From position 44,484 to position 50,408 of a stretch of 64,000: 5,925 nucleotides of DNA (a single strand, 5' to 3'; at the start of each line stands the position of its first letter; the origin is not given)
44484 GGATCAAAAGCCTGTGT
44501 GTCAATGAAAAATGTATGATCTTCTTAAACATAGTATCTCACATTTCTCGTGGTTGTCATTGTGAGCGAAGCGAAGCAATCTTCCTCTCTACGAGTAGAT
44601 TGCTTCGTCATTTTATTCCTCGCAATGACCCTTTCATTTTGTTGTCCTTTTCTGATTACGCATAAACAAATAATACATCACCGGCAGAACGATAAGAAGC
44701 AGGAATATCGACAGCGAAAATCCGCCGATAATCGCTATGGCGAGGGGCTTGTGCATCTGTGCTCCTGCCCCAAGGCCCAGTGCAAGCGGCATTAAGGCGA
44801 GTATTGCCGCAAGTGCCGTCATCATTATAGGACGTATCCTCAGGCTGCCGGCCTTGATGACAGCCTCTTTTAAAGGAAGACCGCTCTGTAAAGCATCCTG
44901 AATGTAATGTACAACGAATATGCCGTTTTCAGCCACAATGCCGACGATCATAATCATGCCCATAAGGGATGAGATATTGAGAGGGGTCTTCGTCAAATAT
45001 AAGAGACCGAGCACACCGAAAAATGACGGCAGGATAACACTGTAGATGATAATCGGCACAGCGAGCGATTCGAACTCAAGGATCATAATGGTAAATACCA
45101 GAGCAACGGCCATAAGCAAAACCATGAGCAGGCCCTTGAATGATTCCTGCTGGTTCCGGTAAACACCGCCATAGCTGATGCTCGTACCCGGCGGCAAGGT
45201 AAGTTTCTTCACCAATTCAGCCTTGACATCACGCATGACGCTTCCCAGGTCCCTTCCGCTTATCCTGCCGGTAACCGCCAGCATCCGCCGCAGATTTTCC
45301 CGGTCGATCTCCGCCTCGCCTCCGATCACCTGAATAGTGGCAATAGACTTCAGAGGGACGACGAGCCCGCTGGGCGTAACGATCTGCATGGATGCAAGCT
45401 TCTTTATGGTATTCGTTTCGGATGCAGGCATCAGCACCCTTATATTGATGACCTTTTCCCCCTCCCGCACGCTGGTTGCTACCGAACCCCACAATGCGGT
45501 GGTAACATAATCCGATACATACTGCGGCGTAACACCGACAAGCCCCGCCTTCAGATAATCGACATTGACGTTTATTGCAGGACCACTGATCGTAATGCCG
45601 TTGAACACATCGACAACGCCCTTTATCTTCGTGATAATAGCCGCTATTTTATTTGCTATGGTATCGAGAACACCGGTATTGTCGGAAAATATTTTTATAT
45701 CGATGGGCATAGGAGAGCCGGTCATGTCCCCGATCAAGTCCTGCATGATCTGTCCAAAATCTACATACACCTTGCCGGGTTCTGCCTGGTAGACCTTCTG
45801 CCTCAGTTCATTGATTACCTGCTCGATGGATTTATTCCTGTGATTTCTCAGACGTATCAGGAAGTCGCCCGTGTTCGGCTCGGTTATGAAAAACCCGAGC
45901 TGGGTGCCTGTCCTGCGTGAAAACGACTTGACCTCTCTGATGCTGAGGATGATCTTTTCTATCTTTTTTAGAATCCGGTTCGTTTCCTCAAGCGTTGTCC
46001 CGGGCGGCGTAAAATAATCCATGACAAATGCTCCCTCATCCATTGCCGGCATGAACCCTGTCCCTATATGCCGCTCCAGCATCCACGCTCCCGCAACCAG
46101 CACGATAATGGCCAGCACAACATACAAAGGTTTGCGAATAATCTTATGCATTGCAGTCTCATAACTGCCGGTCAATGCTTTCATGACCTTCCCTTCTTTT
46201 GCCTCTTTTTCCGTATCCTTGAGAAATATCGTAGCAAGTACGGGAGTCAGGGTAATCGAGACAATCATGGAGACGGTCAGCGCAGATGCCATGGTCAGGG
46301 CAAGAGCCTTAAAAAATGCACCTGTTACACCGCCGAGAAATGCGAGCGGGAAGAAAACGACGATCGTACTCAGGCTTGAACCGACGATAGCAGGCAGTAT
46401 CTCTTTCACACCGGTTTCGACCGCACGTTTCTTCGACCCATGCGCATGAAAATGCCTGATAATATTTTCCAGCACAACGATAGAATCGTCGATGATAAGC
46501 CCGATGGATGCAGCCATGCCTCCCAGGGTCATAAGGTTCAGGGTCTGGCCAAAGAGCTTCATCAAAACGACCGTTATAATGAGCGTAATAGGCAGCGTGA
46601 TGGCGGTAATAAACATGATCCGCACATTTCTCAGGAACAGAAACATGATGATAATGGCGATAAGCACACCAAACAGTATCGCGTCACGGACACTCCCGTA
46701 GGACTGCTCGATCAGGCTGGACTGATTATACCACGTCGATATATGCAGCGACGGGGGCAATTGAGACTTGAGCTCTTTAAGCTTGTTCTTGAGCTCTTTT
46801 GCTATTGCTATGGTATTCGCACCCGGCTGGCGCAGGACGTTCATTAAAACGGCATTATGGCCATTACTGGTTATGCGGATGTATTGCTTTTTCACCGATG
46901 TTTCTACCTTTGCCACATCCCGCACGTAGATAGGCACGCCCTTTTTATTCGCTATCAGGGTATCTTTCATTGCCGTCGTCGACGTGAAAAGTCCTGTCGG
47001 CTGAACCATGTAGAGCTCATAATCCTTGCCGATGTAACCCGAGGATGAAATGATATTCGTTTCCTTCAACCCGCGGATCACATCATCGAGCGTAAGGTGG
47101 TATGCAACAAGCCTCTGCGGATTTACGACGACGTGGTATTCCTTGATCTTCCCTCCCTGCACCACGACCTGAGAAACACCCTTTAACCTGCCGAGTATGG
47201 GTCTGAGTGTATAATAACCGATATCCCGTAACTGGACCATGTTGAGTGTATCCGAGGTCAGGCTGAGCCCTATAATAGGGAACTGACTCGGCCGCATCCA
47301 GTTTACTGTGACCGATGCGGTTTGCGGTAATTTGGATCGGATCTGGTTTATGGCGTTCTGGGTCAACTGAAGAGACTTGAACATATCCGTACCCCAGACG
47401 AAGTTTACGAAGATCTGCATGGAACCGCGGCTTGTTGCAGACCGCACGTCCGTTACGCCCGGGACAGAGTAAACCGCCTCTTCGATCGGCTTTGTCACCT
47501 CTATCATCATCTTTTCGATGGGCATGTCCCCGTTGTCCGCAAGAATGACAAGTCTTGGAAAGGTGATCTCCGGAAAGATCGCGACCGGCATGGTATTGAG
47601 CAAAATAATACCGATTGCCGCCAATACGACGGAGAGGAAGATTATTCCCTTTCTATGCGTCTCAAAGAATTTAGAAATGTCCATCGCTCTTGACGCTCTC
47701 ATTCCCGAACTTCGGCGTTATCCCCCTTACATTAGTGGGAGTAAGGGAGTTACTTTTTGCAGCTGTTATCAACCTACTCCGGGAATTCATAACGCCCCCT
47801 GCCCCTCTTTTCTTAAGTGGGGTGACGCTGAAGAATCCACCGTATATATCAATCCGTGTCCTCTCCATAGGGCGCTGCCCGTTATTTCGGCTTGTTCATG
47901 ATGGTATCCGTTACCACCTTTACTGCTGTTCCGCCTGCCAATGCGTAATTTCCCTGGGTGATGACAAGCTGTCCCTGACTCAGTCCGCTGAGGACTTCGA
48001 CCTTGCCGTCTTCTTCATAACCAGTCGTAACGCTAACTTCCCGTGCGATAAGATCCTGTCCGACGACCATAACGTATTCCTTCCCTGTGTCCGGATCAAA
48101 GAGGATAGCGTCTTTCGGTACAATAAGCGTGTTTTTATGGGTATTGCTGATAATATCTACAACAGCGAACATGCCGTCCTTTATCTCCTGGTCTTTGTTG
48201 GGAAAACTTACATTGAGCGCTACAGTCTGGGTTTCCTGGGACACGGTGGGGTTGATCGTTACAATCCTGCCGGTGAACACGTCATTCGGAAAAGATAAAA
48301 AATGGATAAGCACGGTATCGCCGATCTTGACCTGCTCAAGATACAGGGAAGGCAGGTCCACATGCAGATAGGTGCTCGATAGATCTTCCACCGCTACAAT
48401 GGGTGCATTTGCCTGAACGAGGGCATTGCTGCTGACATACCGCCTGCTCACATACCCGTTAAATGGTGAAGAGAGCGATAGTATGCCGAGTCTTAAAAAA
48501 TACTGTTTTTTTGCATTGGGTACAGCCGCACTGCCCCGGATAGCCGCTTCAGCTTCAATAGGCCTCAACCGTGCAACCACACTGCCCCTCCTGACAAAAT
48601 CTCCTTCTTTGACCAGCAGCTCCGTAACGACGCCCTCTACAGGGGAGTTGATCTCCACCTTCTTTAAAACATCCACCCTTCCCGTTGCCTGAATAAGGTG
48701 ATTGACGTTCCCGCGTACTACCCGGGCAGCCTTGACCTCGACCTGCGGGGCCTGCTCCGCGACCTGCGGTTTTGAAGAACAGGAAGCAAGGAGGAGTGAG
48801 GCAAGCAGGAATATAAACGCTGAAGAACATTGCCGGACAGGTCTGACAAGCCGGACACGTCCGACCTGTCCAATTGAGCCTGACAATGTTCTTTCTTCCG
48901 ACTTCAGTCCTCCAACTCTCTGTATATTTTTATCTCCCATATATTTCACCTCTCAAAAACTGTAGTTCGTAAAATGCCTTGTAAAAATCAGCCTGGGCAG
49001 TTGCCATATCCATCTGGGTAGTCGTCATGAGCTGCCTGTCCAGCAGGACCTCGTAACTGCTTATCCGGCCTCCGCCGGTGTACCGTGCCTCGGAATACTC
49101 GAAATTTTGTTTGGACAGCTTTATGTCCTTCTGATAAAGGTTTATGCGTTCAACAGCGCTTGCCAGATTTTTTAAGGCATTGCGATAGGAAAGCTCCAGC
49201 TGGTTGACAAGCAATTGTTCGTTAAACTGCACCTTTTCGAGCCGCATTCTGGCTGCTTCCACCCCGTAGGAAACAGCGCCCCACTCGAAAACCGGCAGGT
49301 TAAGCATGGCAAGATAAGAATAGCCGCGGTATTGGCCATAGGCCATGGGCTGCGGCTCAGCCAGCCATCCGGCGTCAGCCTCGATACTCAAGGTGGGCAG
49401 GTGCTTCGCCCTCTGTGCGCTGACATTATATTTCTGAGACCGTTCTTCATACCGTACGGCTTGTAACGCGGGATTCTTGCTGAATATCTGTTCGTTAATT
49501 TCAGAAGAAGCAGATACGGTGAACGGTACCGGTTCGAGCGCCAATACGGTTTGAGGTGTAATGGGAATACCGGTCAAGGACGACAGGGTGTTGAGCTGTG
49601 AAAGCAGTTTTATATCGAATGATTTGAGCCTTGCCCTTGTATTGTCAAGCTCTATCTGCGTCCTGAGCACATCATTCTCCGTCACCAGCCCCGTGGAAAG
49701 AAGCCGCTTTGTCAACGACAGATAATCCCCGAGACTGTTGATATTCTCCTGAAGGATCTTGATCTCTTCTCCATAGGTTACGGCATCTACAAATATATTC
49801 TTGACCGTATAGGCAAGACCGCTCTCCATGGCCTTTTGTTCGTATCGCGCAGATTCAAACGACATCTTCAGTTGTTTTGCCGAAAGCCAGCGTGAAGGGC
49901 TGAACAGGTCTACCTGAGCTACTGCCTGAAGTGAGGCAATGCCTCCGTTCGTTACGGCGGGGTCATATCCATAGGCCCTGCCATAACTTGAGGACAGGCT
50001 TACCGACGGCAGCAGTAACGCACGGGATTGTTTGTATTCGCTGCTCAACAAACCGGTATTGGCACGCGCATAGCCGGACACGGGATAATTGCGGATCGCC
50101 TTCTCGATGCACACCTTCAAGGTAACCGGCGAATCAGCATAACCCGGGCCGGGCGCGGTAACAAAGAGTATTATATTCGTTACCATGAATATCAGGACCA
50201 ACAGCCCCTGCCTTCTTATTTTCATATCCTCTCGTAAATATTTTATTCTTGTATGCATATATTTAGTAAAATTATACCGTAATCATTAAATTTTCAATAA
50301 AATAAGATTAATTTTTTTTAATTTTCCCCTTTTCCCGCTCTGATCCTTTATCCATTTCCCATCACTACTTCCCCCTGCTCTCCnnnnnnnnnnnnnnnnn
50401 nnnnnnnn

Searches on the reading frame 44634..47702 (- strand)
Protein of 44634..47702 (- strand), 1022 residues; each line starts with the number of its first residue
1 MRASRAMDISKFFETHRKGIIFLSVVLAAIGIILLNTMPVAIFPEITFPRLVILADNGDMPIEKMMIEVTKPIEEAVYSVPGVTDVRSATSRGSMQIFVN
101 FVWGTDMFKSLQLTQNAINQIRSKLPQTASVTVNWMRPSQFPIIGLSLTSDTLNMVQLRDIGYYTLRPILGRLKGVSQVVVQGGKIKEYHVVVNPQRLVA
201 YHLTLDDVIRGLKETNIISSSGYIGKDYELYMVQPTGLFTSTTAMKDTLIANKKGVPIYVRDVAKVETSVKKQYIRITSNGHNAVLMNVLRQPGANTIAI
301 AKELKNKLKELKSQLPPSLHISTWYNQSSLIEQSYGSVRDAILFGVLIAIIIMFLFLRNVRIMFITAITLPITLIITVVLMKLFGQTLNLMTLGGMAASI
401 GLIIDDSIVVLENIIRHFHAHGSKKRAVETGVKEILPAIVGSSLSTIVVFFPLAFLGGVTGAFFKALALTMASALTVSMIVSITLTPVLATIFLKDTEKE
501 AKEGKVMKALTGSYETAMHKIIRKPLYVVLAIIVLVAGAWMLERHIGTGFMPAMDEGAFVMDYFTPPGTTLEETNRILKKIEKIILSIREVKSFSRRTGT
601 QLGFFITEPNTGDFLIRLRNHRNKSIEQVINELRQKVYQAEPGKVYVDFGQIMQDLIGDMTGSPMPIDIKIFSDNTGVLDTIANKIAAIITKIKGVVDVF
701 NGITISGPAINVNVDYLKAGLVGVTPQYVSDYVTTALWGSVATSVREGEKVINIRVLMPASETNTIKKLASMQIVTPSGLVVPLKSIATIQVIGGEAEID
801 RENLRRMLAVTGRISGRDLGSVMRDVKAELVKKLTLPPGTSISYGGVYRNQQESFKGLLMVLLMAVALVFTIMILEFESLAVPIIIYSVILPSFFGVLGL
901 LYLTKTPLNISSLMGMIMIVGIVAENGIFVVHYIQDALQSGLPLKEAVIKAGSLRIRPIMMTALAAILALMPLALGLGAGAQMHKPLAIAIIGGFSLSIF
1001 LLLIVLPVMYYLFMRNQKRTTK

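Call 6: search_protein_families(library=pfam, proteins=[window:44634-47702:-], max_evalue=0.01)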
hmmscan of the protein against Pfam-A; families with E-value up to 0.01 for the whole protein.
window:44634-47702:- (1022 aa): 4 families
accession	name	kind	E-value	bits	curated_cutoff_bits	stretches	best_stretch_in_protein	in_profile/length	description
PF00873.25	ACR_tran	-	5.1e-238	793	28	1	9-1013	1-1020/1021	AcrB/AcrD/AcrF family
PF03176.21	MMPL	-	9.9e-10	38.3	20.5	2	341-493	148-302/333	MMPL family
PF02355.23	SecD_SecF_C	-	2.8e-06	27.3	20.5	1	343-490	39-183/189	Protein export membrane protein SecD/SecF, C-terminal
PF16916.11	ZT_dimer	-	0.0029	18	26.7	0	70-133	6-73/78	Dimerisation domain of Zinc Transporter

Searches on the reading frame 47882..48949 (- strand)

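Call 6: search_protein_families(library=pfam, proteins=[window:47882-48949:-], max_evalue=0.01)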
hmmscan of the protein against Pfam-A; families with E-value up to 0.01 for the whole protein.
window:47882-48949:- (355 aa): 5 families
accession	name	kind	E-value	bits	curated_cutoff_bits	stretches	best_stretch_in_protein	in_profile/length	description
PF16576.10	HlyD_D23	-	1.6e-27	96.6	30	2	158-262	110-214/214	Barrel-sandwich domain of CusB or HlyD membrane-fusion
PF13437.12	HlyD_3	-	1.7e-16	61.3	22.2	2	159-253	2-97/106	HlyD family secretion protein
PF13533.13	Biotin_lipoyl_2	-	2.4e-07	30.9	29.8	1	98-126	1-29/32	Biotin-lipoyl like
PF00364.28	Biotin_lipoyl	-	2.1e-06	27.9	22.1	1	98-128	43-73/73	Biotin-requiring enzyme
PF00529.27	CusB_dom_1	-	0.0011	19.5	26.5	0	173-248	12-53/89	Cation efflux system protein CusB domain 1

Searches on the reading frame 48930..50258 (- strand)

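Call 6: search_protein_families(library=pfam, proteins=[window:48930-50258:-], max_evalue=0.01)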
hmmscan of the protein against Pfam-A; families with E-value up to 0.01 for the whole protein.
window:48930-50258:- (442 aa): 1 family
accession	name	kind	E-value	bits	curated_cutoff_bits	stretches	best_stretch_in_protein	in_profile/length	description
PF02321.23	OEP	-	1.2e-38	133.2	22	2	51-230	5-187/187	Outer membrane efflux protein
